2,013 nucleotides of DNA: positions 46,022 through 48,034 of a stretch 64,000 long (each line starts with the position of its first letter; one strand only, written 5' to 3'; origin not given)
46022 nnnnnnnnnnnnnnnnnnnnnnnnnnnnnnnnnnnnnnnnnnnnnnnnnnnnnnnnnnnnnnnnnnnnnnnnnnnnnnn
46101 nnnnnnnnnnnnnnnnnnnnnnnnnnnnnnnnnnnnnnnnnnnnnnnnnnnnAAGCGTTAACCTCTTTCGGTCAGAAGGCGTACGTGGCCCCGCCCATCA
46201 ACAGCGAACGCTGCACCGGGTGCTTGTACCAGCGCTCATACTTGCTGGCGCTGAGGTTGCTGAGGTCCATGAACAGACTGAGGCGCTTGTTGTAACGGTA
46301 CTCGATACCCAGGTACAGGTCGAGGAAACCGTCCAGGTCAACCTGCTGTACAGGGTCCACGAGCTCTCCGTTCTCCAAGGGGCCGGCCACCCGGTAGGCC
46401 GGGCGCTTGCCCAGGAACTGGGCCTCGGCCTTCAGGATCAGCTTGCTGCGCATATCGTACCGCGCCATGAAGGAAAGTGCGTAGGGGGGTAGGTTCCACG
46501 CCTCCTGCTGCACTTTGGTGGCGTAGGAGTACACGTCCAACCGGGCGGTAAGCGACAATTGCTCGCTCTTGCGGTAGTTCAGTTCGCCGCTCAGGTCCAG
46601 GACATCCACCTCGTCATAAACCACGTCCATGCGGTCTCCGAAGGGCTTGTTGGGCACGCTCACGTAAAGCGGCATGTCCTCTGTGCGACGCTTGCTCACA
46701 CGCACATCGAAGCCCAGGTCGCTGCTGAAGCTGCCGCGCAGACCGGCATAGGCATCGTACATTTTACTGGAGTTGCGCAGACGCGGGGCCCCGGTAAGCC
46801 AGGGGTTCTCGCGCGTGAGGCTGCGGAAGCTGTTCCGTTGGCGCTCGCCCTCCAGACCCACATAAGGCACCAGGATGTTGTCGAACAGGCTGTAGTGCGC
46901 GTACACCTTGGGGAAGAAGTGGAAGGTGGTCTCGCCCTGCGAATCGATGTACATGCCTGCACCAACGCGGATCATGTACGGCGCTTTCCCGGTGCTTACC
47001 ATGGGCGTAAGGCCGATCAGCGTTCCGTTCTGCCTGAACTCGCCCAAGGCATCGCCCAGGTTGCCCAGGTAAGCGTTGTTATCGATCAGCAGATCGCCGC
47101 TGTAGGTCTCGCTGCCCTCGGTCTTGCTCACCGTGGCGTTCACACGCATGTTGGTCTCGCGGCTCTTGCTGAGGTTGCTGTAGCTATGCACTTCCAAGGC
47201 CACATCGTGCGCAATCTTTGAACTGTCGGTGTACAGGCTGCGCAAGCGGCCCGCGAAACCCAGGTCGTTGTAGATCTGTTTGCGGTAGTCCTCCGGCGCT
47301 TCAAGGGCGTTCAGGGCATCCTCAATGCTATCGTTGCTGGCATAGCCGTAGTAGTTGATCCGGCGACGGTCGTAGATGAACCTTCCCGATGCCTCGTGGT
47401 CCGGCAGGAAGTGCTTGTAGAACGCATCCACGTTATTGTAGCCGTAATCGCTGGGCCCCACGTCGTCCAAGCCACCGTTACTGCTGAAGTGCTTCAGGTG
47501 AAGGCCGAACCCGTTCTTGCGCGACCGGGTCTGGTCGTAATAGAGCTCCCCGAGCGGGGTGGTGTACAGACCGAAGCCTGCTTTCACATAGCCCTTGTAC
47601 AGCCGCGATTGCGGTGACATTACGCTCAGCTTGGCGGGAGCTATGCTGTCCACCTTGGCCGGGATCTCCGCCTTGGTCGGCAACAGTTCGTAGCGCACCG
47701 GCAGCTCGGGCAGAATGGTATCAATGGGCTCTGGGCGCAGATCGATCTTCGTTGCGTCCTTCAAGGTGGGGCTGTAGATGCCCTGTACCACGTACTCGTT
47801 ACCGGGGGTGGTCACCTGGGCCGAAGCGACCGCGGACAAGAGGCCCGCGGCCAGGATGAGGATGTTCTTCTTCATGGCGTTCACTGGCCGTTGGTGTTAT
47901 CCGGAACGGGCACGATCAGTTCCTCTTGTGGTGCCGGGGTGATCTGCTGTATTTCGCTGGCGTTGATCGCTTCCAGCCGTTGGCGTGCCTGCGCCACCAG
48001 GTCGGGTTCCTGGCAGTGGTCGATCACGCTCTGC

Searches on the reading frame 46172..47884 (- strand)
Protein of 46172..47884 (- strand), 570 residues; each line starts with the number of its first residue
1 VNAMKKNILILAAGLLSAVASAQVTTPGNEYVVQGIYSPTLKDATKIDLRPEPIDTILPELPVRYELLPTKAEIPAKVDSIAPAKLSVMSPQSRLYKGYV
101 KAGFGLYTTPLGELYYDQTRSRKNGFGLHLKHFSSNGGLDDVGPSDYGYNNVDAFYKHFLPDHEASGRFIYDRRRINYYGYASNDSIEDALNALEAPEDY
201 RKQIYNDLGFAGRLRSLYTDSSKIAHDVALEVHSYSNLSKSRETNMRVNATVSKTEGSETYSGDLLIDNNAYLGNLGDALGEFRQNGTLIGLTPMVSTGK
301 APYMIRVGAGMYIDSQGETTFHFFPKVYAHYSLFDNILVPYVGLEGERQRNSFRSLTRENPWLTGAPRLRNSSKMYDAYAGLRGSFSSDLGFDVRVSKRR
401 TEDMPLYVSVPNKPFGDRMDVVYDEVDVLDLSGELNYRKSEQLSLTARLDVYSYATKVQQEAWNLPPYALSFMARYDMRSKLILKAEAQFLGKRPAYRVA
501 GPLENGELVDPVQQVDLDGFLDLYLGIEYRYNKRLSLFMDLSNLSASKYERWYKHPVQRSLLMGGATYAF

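Call 21: search_protein_families(library=pfam, proteins=[window:46172-47884:-], max_evalue=0.001)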
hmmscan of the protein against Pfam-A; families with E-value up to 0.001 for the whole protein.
window:46172-47884:- (570 aa): 0 families

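Call 70: search_protein_families(library=ncbifam, proteins=[window:46172-47884:-], max_evalue=0.1)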
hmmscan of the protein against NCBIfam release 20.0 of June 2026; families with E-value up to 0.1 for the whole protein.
window:46172-47884:- (570 aa): 1 family
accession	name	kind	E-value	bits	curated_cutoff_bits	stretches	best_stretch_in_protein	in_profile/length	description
NF049946.1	TonB_dep_CU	exception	0.07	11.4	700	1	426-561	561-673/683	TonB-dependent receptor, CU motif-type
